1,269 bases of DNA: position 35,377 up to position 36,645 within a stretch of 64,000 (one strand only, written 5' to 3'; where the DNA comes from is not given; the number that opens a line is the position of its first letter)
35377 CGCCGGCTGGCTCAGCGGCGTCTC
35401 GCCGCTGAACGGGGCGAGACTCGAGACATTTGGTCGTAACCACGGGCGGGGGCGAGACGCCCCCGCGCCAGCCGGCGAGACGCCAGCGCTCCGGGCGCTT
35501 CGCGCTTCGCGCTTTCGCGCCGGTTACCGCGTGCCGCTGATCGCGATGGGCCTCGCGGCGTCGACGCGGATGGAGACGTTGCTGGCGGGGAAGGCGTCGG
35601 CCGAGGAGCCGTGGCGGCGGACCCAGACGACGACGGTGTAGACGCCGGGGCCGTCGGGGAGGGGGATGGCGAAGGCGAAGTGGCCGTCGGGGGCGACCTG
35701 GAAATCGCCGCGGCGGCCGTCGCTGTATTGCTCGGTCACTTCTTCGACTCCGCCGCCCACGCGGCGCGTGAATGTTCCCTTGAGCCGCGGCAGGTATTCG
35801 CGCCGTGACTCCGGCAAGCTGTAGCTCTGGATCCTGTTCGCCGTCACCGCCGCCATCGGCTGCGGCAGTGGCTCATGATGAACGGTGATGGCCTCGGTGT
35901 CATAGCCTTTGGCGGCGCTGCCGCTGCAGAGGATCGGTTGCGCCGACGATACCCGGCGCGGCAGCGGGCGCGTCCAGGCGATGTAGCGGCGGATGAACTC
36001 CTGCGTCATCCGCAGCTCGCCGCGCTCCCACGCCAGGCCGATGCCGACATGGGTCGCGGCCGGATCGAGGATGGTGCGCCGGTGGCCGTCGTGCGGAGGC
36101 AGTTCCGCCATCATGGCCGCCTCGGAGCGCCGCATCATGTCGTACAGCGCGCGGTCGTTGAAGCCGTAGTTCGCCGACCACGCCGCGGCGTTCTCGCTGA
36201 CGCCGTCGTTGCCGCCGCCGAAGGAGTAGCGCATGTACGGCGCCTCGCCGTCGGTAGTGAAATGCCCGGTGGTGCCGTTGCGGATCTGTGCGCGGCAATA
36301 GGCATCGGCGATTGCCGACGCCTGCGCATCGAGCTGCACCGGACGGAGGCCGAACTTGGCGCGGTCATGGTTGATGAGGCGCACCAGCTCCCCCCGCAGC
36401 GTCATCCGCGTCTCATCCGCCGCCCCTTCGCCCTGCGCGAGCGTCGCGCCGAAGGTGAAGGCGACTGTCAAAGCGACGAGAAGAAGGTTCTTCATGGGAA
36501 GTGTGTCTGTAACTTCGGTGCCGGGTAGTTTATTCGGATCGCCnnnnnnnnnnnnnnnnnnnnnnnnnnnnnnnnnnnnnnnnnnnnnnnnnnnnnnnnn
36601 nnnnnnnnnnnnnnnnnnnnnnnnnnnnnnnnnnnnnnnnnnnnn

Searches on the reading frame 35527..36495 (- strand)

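Call 101: search_protein_families(library=pfam, proteins=[window:35527-36495:-], max_evalue=0.01)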
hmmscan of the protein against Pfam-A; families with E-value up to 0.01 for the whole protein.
window:35527-36495:- (323 aa): 2 families
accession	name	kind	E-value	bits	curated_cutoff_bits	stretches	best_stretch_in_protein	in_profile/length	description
PF00188.32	CAP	-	1.3e-08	36.1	21.1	1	38-155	1-103/117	Cysteine-rich secretory protein family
PF23448.1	CAP-like_CFAP184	-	0.0063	17.1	27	0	27-158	2-125/131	CFAP184 CAP-like domain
